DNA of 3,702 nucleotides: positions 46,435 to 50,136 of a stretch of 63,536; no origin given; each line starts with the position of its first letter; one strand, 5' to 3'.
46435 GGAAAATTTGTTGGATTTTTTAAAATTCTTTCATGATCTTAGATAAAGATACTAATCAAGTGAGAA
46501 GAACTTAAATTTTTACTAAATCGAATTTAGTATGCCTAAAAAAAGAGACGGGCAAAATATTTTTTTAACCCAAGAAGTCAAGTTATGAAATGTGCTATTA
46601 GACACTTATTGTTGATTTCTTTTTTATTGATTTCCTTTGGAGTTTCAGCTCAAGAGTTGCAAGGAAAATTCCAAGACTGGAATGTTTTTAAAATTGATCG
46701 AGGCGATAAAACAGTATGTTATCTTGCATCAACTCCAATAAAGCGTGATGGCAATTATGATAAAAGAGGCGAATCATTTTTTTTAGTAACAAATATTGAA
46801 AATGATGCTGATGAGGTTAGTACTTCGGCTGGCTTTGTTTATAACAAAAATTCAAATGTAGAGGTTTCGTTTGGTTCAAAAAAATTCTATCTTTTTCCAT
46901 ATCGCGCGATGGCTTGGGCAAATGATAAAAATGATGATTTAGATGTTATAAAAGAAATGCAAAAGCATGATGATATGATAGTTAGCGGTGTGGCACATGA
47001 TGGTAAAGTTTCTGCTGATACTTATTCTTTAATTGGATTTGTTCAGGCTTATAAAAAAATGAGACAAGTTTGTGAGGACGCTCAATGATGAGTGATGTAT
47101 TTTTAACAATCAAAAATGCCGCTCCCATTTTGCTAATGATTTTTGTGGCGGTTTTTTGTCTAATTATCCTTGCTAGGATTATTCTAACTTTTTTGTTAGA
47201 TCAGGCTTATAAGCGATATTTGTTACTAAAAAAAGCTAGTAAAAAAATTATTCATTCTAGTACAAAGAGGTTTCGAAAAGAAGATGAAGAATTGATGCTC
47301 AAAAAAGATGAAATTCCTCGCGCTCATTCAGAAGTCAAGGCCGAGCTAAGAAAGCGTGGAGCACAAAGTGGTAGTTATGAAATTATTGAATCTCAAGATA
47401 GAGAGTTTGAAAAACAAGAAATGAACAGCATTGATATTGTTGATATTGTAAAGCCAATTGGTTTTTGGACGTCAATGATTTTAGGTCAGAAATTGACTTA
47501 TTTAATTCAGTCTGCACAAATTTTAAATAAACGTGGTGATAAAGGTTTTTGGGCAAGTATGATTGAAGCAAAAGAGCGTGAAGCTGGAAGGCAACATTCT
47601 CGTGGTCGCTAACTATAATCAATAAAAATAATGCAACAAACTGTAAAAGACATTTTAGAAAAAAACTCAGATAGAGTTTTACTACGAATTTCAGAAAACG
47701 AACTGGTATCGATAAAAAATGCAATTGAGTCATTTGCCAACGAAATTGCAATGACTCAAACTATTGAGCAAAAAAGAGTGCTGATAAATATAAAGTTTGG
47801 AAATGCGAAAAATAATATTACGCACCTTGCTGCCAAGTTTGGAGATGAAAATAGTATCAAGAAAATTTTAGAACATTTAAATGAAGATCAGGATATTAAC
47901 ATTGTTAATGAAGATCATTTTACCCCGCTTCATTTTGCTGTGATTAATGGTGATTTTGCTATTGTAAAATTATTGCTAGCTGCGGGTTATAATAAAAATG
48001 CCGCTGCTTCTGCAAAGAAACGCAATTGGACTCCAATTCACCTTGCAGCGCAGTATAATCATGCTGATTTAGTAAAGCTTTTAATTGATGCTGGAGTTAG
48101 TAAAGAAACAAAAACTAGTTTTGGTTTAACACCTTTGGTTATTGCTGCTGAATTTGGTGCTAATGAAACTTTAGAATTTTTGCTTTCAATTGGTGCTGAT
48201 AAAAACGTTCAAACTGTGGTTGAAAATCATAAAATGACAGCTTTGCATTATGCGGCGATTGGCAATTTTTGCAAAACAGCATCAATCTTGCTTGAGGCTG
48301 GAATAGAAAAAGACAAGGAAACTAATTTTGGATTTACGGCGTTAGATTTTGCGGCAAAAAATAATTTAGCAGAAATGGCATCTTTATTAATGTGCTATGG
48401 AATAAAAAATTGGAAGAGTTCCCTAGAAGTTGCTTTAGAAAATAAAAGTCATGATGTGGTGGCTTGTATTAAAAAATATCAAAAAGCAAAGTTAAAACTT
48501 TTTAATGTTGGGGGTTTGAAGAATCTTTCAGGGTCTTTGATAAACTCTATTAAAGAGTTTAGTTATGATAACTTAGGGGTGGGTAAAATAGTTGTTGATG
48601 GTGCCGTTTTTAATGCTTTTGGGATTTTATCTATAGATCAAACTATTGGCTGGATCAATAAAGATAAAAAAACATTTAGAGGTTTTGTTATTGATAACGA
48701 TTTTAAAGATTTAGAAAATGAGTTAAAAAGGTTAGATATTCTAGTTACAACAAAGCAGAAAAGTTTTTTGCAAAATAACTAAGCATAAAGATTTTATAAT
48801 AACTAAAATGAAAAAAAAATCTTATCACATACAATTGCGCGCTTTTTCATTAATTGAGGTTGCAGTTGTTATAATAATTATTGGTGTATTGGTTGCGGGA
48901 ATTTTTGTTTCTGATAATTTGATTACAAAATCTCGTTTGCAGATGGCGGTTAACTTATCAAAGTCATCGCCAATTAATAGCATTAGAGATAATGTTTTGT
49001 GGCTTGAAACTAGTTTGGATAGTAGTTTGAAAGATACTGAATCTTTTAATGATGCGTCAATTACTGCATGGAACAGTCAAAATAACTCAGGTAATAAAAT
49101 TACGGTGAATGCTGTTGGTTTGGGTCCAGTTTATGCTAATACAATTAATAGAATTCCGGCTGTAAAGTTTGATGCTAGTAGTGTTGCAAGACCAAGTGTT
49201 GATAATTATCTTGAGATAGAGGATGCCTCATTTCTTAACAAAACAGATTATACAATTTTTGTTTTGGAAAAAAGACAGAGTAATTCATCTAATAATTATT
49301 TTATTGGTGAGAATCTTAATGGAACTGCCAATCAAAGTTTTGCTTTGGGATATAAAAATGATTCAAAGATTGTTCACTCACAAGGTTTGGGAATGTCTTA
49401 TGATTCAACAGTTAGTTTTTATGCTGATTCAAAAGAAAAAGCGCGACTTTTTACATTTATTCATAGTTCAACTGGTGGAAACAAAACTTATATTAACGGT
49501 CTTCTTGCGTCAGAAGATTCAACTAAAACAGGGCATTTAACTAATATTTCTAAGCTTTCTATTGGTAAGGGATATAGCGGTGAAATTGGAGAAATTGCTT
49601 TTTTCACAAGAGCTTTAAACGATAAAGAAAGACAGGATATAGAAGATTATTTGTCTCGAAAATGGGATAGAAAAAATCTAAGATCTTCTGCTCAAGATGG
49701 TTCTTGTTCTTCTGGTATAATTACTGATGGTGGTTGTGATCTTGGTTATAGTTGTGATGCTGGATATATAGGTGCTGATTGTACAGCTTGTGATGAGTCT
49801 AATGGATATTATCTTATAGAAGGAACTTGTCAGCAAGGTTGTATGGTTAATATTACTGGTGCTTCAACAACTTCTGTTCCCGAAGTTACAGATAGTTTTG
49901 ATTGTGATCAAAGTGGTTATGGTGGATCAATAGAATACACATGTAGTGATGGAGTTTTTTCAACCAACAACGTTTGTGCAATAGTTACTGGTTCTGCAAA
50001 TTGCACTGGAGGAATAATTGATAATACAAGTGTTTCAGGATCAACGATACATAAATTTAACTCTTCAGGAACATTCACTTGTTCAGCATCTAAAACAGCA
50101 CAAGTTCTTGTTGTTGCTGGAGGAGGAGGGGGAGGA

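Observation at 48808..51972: Giant modular type IV pilin-like adhesin: pilin, LamG, Cys modules and duplicated Gly-rich domains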

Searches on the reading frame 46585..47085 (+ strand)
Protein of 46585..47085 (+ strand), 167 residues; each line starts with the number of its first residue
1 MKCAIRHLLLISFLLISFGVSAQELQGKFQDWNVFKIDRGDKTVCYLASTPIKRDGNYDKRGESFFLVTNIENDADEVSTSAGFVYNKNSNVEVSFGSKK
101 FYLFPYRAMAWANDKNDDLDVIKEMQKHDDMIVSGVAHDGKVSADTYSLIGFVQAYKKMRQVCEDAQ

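Call 72: search_protein_families(library=pfam, proteins=[window:46585-47085:+], max_evalue=0.01)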
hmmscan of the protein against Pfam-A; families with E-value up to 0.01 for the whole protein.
window:46585-47085:+ (167 aa): 1 family
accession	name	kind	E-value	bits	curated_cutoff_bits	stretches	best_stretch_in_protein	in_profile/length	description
PF06776.18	IalB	-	8.2e-07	29.7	22.1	1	32-159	1-130/131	Invasion associated locus B (IalB) protein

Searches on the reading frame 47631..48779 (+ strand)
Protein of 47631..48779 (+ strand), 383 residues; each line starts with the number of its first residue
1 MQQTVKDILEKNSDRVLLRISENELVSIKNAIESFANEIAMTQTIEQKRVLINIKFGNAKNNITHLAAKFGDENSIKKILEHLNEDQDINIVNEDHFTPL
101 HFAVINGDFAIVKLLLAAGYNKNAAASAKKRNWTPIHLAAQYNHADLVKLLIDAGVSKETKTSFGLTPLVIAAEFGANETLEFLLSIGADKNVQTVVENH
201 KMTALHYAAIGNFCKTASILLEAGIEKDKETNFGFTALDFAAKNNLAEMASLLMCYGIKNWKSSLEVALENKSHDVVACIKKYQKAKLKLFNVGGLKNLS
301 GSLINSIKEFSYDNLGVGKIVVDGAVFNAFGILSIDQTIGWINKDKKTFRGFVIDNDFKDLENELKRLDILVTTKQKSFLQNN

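Call 72: search_protein_families(library=pfam, proteins=[window:47631-48779:+], max_evalue=0.01)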
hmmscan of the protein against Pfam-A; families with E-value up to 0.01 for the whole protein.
window:47631-48779:+ (383 aa): 6 families
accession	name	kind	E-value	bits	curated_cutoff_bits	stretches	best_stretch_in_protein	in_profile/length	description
PF12796.13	Ank_2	-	1.3e-34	119.1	27.3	3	130-194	27-89/90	Ankyrin repeats (3 copies)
PF00023.36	Ank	-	4.3e-31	105.7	21.1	3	132-156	2-26/33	Ankyrin repeat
PF13606.12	Ank_3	-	4.5e-24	82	22.3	2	96-123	2-29/30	Ankyrin repeat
PF13857.12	Ank_5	-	2.5e-23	82.3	27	2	132-172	14-56/56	Ankyrin repeats (many copies)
PF13637.12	Ank_4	-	5.3e-22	77.8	22.7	3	65-116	2-50/50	Ankyrin repeats (many copies)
PF24521.3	Ank_KRIT1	-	4.4e-09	36.6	80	2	63-160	21-113/149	KRIT1 ankyrin-repeats domain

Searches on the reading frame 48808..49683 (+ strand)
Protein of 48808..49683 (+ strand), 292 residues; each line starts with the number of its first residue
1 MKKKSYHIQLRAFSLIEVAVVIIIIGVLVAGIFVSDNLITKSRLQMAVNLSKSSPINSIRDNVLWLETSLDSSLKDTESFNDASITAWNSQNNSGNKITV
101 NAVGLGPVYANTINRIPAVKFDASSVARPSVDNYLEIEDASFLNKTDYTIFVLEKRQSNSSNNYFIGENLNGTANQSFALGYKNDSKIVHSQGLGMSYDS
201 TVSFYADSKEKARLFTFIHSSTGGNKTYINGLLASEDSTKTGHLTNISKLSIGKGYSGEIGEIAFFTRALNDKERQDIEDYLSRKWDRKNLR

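Call 26: find_related_loci(query=A1, collection=genome_contigs, flank=6000)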
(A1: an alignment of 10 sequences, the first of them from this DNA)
Query A1 (292 aa) in genome_contigs; peptide patterns used: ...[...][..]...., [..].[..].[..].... (x = any residue, [..] = any of these).
84 stretches matched a pattern; 69 encode a relative of the query (tblastn E <= 1e-3); 65 distinct loci.
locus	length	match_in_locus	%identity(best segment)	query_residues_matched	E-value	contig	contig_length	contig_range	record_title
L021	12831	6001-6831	59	2-288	4e-109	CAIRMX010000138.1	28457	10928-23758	MAG: uncultured Alphaproteobacteria bacterium isolate ErkenSummer_bin-0736 genome assembly, contig: bin-0736:138/173, wh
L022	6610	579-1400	55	9-288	1e-104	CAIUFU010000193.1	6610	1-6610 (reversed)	MAG: uncultured Alphaproteobacteria bacterium isolate KT6_bin-167 genome assembly, contig: bin-167:193/264, whole genome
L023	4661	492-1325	63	11-289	9e-105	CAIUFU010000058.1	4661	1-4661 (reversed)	MAG: uncultured Alphaproteobacteria bacterium isolate KT6_bin-167 genome assembly, contig: bin-167:058/264, whole genome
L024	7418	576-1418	56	1-288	8e-107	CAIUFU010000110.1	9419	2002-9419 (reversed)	MAG: uncultured Alphaproteobacteria bacterium isolate KT6_bin-167 genome assembly, contig: bin-167:110/264, whole genome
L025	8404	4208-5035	60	7-288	3e-102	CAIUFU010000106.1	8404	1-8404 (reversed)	MAG: uncultured Alphaproteobacteria bacterium isolate KT6_bin-167 genome assembly, contig: bin-167:106/264, whole genome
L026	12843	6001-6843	56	1-288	6e-101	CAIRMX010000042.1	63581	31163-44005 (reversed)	MAG: uncultured Alphaproteobacteria bacterium isolate ErkenSummer_bin-0736 genome assembly, contig: bin-0736:042/173, wh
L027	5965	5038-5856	55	10-288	5e-100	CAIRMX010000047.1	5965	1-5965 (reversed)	MAG: uncultured Alphaproteobacteria bacterium isolate ErkenSummer_bin-0736 genome assembly, contig: bin-0736:047/173, wh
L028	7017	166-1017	52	1-289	2e-95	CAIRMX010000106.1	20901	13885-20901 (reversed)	MAG: uncultured Alphaproteobacteria bacterium isolate ErkenSummer_bin-0736 genome assembly, contig: bin-0736:106/173, wh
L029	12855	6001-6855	51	1-289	5e-95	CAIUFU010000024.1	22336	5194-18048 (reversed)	MAG: uncultured Alphaproteobacteria bacterium isolate KT6_bin-167 genome assembly, contig: bin-167:024/264, whole genome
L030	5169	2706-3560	55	1-292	6e-93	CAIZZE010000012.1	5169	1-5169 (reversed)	MAG: uncultured Alphaproteobacteria bacterium isolate Loc080925-4-5m_bin-0125 genome assembly, contig: bin-0125:12/83, w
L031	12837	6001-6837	55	2-289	1e-92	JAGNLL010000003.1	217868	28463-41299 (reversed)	MAG: Rickettsiales bacterium isolate Gw_Eff_bin_514 Gw_Eff_37_length_217868_cov_15.653983, whole genome shotgun sequence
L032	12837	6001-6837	52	11-292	7e-90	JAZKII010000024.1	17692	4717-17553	MAG: Pseudomonadota bacterium isolate ADI_DC_SW_02_SPN_11032020-bin025 DCSW02SPN_B025_0_000000000024, whole genome shotg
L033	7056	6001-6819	57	11-289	2e-89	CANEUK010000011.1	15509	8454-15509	MAG: Rickettsiales bacterium isolate CE-Jul18-71 genome assembly, contig: CE-Jul18-71.fna-C11, whole genome shotgun sequ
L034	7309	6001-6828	53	1-289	5e-89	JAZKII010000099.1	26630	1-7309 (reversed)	MAG: Pseudomonadota bacterium isolate ADI_DC_SW_02_SPN_11032020-bin025 DCSW02SPN_B025_0_000000000099, whole genome shotg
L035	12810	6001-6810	53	12-289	6e-89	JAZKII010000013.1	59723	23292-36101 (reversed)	MAG: Pseudomonadota bacterium isolate ADI_DC_SW_02_SPN_11032020-bin025 DCSW02SPN_B025_0_000000000013, whole genome shotg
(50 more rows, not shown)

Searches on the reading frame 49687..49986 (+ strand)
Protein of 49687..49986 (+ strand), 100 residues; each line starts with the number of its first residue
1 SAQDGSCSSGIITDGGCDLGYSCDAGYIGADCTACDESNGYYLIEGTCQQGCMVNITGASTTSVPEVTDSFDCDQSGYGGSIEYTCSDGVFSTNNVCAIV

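Call 73: search_solved_structures(query=window:49687-49986:+, max_evalue=10, show_alignments=3)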
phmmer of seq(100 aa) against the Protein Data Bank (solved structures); distinct sequences matched with E-value up to 10: 0.
